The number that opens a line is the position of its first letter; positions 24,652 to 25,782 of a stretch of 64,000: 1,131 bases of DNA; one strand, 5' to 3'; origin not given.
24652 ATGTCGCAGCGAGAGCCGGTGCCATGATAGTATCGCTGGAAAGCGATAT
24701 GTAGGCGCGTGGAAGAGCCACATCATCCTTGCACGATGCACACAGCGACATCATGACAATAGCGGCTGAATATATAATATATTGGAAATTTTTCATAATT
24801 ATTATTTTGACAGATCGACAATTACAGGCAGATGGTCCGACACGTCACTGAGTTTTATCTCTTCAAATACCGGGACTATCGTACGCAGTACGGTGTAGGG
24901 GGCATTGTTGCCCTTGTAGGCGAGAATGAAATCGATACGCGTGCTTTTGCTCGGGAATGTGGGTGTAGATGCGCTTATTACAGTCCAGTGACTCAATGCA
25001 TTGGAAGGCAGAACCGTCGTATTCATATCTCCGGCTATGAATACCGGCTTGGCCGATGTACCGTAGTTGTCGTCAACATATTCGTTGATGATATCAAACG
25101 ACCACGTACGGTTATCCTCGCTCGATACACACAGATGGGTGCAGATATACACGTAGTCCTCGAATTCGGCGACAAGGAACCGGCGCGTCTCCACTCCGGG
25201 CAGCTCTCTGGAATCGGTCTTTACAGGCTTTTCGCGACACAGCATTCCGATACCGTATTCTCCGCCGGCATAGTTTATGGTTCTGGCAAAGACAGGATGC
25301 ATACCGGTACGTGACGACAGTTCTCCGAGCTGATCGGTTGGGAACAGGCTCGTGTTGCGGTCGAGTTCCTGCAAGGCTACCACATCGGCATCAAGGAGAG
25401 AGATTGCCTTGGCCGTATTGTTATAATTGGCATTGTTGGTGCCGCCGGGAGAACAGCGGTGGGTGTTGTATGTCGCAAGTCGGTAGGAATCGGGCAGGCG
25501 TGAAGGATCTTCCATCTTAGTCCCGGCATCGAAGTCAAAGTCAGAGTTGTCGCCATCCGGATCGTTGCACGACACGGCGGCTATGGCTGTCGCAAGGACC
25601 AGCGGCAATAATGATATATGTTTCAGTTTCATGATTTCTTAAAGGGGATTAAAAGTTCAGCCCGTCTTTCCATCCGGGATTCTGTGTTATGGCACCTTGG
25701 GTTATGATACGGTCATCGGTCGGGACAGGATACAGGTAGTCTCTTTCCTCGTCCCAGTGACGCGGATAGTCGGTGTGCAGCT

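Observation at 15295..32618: PUL whose enzyme set points to a phosphodiester-linked, glycerophosphate-containing polymer (such as teichoic acid) rather than a plain glycan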

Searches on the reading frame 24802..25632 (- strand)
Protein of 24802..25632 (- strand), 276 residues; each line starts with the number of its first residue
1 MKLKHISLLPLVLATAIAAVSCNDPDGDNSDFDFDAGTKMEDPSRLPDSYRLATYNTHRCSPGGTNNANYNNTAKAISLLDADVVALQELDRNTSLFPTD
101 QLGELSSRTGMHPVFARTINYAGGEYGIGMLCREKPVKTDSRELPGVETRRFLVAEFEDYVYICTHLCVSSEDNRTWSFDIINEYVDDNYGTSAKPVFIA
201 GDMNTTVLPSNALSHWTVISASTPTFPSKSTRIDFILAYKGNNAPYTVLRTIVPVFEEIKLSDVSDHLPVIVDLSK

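Call 3: search_protein_families(library=pfam, proteins=[window:24802-25632:-], max_evalue=0.001)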
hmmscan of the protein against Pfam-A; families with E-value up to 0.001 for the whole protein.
window:24802-25632:- (276 aa): 1 family
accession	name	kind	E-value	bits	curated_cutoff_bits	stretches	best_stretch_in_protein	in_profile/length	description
PF03372.29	Exo_endo_phos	-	1.3e-15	58.1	24.5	1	53-267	1-225/225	Endonuclease/Exonuclease/phosphatase family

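Call 5: search_protein_families(library=ncbifam, proteins=[window:24802-25632:-], max_evalue=0.001)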
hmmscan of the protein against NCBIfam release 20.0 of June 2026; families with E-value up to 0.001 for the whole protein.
window:24802-25632:- (276 aa): 2 families
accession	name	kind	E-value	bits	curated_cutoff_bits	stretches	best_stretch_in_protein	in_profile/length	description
TIGR00633.1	xth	equivalog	2.8e-05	23.8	99.05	0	74-205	20-152/255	exodeoxyribonuclease III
TIGR00195.1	exoDNase_III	equivalog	0.00013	21.7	182.55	1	76-206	21-150/254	exodeoxyribonuclease III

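Call 20: search_solved_structures(query=window:24802-25632:-, max_evalue=0.01, show_alignments=2)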
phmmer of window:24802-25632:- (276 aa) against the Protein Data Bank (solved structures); distinct sequences matched with E-value up to 0.01: 0.

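Call 30: find_homologous_proteins(query=window:24802-25632:-, max_evalue=0.001)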
Query window:24802-25632:- (276 aa): 358 proteins with E <= 0.001 among 3878 candidates; the best 120 are listed.
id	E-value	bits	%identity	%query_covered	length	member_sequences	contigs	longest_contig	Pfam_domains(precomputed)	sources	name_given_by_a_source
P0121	3.4e-183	625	100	100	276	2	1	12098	PF03372.30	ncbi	-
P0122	1.6e-158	544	86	100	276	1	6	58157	PF03372.30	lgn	-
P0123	2.8e-157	540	83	100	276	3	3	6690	PF03372.30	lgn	-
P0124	1.8e-146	505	78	100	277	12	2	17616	PF03372.30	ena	-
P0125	1.2e-140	486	80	96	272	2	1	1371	PF03372.30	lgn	-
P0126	2.3e-139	481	74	99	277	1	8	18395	PF03372.30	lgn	-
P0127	3.2e-138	478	76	92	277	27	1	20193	PF03372.30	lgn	-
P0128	1.9e-136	472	75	99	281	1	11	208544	PF03372.30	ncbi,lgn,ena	-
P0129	7.3e-110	385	62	98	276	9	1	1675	PF03372.30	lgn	-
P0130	1.0e-108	381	62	98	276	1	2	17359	PF03372.30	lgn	-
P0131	7.5e-108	378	62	98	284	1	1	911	PF03372.30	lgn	-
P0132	7.7e-105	368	59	96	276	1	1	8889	PF03372.30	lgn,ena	-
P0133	1.3e-104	368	60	96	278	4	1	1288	PF03372.30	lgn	-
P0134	1.5e-104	367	60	100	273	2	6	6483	PF03372.30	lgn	-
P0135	4.8e-104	366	58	100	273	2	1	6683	PF03372.30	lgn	-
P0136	7.1e-104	365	58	99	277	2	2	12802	PF03372.30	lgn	-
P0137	1.4e-103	364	58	99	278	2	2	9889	PF03372.30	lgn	-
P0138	2.0e-103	364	62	92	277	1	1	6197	PF03372.30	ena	-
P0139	4.5e-103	362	58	100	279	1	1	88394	PF03372.30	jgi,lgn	-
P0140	4.7e-103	362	58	100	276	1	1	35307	PF03372.30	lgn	-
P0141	9.9e-103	361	62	93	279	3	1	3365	PF03372.30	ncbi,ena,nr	ncbi:MAG: endonuclease/exonuclease/phosphatase family protein [Muribaculaceae bacterium]|nr:endonucl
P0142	1.4e-102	361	58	100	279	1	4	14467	PF03372.30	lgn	-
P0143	2.0e-102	360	59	100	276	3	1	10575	PF03372.30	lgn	-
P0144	7.2e-102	359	58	100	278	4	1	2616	PF03372.30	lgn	-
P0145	3.0e-101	356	58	100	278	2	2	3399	PF03372.30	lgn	-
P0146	3.5e-101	356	58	96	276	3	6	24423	PF03372.30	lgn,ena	-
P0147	3.8e-101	356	58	98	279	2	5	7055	PF03372.30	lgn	-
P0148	5.5e-101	356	58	100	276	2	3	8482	PF03372.30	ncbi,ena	-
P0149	1.0e-99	352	58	97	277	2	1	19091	PF03372.30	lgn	-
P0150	1.5e-99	351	59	96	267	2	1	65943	PF03372.30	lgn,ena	-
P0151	2.7e-99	350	58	97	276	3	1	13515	PF03372.30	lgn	-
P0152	4.3e-99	349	56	96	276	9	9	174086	PF03372.30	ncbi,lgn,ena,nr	ncbi:MAG: metal-dependent hydrolase [Bacteroides sp.]|nr:metal-dependent hydrolase [Bacteroides sp.]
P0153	4.9e-99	349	61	91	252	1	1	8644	PF03372.30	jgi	jgi:endonuclease/exonuclease/phosphatase family metal-dependent hydrolase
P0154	1.0e-98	348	57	96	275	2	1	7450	PF03372.30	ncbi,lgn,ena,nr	ncbi:MAG: endonuclease/exonuclease/phosphatase family protein [Muribaculaceae bacterium]|nr:endonucl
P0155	2.7e-98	347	56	98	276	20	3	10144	PF03372.30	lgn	-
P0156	9.4e-98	345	57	99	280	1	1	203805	PF03372.30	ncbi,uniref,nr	ncbi:endonuclease/exonuclease/phosphatase family protein [Dysgonomonas sp. 511]|uniref:endonuclease/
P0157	3.0e-97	343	61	92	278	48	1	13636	PF03372.30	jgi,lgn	-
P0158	5.9e-97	342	57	97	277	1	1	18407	PF03372.30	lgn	-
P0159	3.1e-96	340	55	100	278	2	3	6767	PF03372.30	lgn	-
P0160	7.1e-96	339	57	99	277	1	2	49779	PF03372.30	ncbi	-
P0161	8.6e-96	339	56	99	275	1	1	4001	PF03372.30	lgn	-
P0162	1.1e-94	335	55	100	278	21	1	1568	PF03372.30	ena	-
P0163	1.1e-94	335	58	95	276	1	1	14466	PF03372.30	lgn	-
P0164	1.4e-90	322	54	95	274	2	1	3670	PF03372.30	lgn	-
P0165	5.9e-90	319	54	95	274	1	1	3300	PF03372.30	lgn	-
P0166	1.4e-89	318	52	99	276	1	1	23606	PF03372.30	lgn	-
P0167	1.3e-88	315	52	100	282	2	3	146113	PF03372.30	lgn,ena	-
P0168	6.4e-88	313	51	100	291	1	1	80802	PF03372.30,PF22669.3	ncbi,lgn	-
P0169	1.2e-86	309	52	100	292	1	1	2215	PF03372.30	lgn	-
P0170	1.7e-86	308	52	99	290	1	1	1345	PF03372.30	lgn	-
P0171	2.7e-85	304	51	100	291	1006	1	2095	PF03372.30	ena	-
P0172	5.8e-85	303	50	100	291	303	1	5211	PF03372.30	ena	-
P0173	2.9e-84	301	51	100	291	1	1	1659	PF03372.30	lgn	-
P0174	9.0e-84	299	50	100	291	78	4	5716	PF03372.30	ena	-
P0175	4.4e-83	297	50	98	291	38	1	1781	PF03372.30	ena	-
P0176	5.1e-83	297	49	100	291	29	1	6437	PF03372.30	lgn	-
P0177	5.8e-83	297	50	100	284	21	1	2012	PF03372.30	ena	-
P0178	5.9e-83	297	50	100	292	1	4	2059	PF03372.30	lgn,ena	-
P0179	6.0e-83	297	50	100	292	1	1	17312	PF03372.30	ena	-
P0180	4.8e-82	294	50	100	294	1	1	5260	PF03372.30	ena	-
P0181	1.6e-81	292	50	100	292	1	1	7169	PF03372.30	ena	-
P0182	2.7e-81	291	51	100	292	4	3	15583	PF03372.30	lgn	-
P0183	3.0e-81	291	50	100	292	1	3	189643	PF03372.30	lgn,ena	-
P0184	5.0e-81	290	50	100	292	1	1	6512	PF03372.30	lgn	-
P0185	5.4e-81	290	50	100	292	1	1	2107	PF03372.30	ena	-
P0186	5.5e-81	290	50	100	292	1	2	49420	PF03372.30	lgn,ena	-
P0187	5.8e-81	290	50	100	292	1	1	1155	PF03372.30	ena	-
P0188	6.3e-81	290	50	100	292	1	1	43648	PF03372.30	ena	-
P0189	8.0e-81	290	50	100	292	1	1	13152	PF03372.30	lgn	-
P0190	8.2e-81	290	50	100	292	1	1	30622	PF03372.30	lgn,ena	-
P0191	1.1e-80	289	50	100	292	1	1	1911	PF03372.30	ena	-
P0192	1.1e-80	289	50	100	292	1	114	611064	PF03372.30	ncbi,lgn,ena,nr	ncbi:MAG: endonuclease/exonuclease/phosphatase family protein [Alistipes sp.]|nr:endonuclease/exonuc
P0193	1.1e-80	289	50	100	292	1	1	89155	PF03372.30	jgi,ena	-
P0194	1.1e-80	289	50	100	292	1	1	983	PF03372.30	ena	-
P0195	1.1e-80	289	50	100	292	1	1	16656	PF03372.30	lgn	-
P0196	1.1e-80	289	50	100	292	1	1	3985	PF03372.30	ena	-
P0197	1.1e-80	289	50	100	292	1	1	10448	PF03372.30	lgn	-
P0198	1.1e-80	289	50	100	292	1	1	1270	PF03372.30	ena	-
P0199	1.3e-80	289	50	100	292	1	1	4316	PF03372.30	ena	-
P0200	1.4e-80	289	50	100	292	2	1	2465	PF03372.30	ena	-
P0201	1.4e-80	289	50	100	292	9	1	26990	PF03372.30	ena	-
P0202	1.5e-80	289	50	100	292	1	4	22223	PF03372.30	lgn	-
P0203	1.5e-80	289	50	100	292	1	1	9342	PF03372.30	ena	-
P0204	1.5e-80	289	50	100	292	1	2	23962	PF03372.30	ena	-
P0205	1.5e-80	289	50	100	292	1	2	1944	PF03372.30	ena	-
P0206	1.5e-80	289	50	100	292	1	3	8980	PF03372.30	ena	-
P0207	1.5e-80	289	50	100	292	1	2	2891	PF03372.30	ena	-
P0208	1.5e-80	289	50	100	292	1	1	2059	PF03372.30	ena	-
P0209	1.5e-80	289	50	100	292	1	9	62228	PF03372.30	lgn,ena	-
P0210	1.5e-80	289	50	100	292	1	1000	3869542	PF03372.30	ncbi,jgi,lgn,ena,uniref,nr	ncbi:MAG TPA: metal-dependent hydrolase [Alistipes sp.]|jgi:metal-dependent hydrolase|uniref:Metal-d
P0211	1.5e-80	289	50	100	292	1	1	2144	PF03372.30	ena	-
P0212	1.5e-80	289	50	100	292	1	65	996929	PF03372.30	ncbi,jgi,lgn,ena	-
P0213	1.5e-80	289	50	100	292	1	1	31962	PF03372.30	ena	-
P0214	1.6e-80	289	50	100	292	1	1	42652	PF03372.30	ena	-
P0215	1.6e-80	289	50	100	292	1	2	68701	PF03372.30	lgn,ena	-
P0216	1.7e-80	289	50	100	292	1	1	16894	PF03372.30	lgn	-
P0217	1.7e-80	288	50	100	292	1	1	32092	PF03372.30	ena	-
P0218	1.8e-80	288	50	100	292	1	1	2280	PF03372.30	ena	-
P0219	1.9e-80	288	50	100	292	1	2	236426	PF03372.30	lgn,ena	-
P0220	2.0e-80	288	50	100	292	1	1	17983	PF03372.30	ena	-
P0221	2.1e-80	288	50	100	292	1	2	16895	PF03372.30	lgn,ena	-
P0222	2.1e-80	288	50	100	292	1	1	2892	PF03372.30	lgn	-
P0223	2.1e-80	288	50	100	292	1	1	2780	PF03372.30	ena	-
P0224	2.1e-80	288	49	100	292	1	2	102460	PF03372.30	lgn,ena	-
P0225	2.1e-80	288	49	100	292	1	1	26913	PF03372.30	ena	-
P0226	2.1e-80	288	49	100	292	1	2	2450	PF03372.30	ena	-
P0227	2.1e-80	288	50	100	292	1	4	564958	PF03372.30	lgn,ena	-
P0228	2.2e-80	288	50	99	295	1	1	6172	PF03372.30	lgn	-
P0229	2.9e-80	288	50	100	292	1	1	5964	PF03372.30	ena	-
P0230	2.9e-80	288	50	100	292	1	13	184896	PF03372.30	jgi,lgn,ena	jgi:endonuclease/exonuclease/phosphatase family metal-dependent hydrolase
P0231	2.9e-80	288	50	100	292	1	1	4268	PF03372.30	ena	-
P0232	2.9e-80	288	50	100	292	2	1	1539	PF03372.30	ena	-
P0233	2.9e-80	288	50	100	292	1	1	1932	PF03372.30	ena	-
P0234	2.9e-80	288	50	100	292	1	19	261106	PF03372.30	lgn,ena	-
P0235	3.5e-80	287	49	100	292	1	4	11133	PF03372.30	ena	-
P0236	3.7e-80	287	49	100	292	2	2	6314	PF03372.30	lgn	-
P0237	3.8e-80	287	50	100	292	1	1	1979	PF03372.30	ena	-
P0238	3.9e-80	287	49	100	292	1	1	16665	PF03372.30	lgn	-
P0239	3.9e-80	287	50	100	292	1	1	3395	PF03372.30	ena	-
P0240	4.0e-80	287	49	100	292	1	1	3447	PF03372.30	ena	-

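Call 42: predict_structure(alignment_id=A2)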
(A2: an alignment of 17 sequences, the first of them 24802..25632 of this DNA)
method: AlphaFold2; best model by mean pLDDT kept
length: 276 residues; sequences in the alignment: 17
mean_pLDDT: 85.9   pTM: 0.83
mean pLDDT of the five models: 85.9, 82.3, 78.5, 77.6, 76.1
residues with pLDDT >= 90: 168; 70-90: 62; 50-70: 29; < 50: 17
segments of 3 or more residues with pLDDT < 50: 1-4, 16-28
pLDDT, mean of each block of 10 residues (from residue 1): 48 50 43 59 87 92 82 95 96 91 97 95 94 98 87 97 88 91 98 97 91 96 78 94 95 87 87 96
secondary structure, 60 per line:
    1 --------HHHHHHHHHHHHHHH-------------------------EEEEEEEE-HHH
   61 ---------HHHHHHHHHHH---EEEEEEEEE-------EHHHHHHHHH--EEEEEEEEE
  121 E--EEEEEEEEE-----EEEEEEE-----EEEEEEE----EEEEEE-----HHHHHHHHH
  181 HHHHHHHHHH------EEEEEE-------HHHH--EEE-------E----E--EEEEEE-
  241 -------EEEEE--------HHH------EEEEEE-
elements in order: H9-23 E49-56 H70-80 E84-92 H101-109 E112-121 E124-132 E138-144 E150-156 E161-166 H172-190 E197-202 H210-213 E216-218 E234-239 E248-252 E270-275

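Call 46: fold_search(model_id=the predicted structure, library=pdb)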
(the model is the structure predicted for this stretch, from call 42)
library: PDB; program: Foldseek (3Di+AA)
matches with E <= 10: 943; with E <= 0.001: 249
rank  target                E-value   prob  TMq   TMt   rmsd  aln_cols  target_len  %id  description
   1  4ruw                  7.3e-14  1.00  0.66  0.48   3.8       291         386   22  The crystal structure of endonuclease/exonuclease/phosphatase from Beutenbergia cavernae DSM 12333 (released 2014-12-24)
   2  3g6s                  1.4e-12  1.00  0.65  0.69   3.6       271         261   19  Crystal structure of the endonuclease/exonuclease/phosphatase (BVU_0621) from Bacteroides vulgatus. Northeast Structural (released 2009-02-17)
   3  3mpr_B                2.1e-12  1.00  0.62  0.63   5.2       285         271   17  Crystal Structure of endonuclease/exonuclease/phosphatase family protein from Bacteroides thetaiotaomicron, Northeast  (released 2010-05-26)
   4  6bt1                  3.9e-12  1.00  0.60  0.57   5.3       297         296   16  Structure of the human Nocturnin catalytic domain (released 2018-05-16)
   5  6nf0                  5.9e-12  1.00  0.60  0.56   5.2       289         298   16  Nocturnin with bound NADPH substrate (released 2019-05-01)
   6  3mpr_D                9.6e-12  1.00  0.60  0.60   5.8       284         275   17  Crystal Structure of endonuclease/exonuclease/phosphatase family protein from Bacteroides thetaiotaomicron, Northeast  (released 2010-05-26)
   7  3mpr_C                1.3e-11  1.00  0.64  0.63   5.4       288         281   18  Crystal Structure of endonuclease/exonuclease/phosphatase family protein from Bacteroides thetaiotaomicron, Northeast  (released 2010-05-26)
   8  3mpr_A                2.1e-11  1.00  0.64  0.63   5.5       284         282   17  Crystal Structure of endonuclease/exonuclease/phosphatase family protein from Bacteroides thetaiotaomicron, Northeast  (released 2010-05-26)
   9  6ca4_B                2.1e-11  1.00  0.60  0.67   4.1       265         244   17  Crystal structure of humanized D. rerio TDP2 by 14 mutations (released 2018-05-02)
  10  4gyz_A                2.4e-11  1.00  0.60  0.66   4.2       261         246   15  Mus Musculus Tdp2 Bound to dAMP and Mg2+ (released 2012-10-31)
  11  6mal                  2.4e-11  1.00  0.60  0.55   6.3       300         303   18  Structure of human Nocturnin C-terminal domain (released 2018-09-05)
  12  3l1w_A                2.5e-11  1.00  0.62  0.67   4.0       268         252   18  The crystal structure of a functionally unknown conserved protein from Enterococcus faecalis V583 (released 2010-01-12)
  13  4gyz_E                2.8e-11  1.00  0.60  0.66   4.0       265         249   14  Mus Musculus Tdp2 Bound to dAMP and Mg2+ (released 2012-10-31)
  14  4fpv_B                3.0e-11  1.00  0.60  0.64   4.2       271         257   16  Crystal structure of D. rerio TDP2 complexed with single strand DNA product (released 2012-10-31)
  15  6ca4_A                3.4e-11  1.00  0.60  0.67   4.1       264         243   17  Crystal structure of humanized D. rerio TDP2 by 14 mutations (released 2018-05-02)
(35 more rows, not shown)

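Call 62: search_solved_structures(query=A2, max_evalue=10)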
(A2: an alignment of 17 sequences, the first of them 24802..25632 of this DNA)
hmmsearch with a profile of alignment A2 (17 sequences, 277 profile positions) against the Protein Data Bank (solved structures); distinct sequences matched with E-value up to 10: 43.
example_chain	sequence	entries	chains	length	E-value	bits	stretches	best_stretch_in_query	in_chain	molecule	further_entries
9dp1_A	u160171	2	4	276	2e-06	30.3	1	82-206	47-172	DNA repair nuclease/redox regulator APEX1, mitochondrial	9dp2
9dp4_A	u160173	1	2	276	2.2e-06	30.2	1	82-206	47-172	DNA repair nuclease/redox regulator APEX1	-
5wn3_A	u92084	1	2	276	2.3e-06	30.1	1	82-206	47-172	DNA-(apurinic or apyrimidinic site) lyase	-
5wn0_A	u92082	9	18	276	2.3e-06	30.1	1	82-206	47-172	DNA-(apurinic or apyrimidinic site) lyase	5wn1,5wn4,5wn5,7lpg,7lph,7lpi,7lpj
7mev_A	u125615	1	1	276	2.3e-06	30.1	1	82-206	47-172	DNA-(apurinic or apyrimidinic site) endonuclease, mitochondrial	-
6w4i_A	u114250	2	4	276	2.3e-06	30.1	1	82-206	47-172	DNA-(apurinic or apyrimidinic site) lyase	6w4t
4qh9_A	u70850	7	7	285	2.5e-06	29.9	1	82-206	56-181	DNA-(apurinic or apyrimidinic site) lyase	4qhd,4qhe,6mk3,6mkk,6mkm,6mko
7cd6_A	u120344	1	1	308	2.5e-06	29.9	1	82-206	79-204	DNA-(apurinic or apyrimidinic site) endonuclease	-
9dp3_A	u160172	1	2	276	2.9e-06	29.8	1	82-206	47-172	DNA repair nuclease/redox regulator APEX1, mitochondrial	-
6w2p_A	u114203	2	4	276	3.3e-06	29.6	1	82-206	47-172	DNA-(apurinic or apyrimidinic site) lyase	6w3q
6boq_A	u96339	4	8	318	3.3e-06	29.6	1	82-206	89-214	DNA-(apurinic or apyrimidinic site) lyase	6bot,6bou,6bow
7cd5_A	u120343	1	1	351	3.4e-06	29.5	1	82-206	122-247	DNA-(apurinic or apyrimidinic site) endonuclease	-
6p94_A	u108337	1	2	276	3.7e-06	29.4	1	82-206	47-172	DNA-(apurinic or apyrimidinic site) lyase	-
2o3h_A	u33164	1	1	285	4e-06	29.3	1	82-206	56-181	DNA-(apurinic or apyrimidinic site) lyase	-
6w0q_A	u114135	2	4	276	4.5e-06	29.1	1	82-206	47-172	DNA-(apurinic or apyrimidinic site) lyase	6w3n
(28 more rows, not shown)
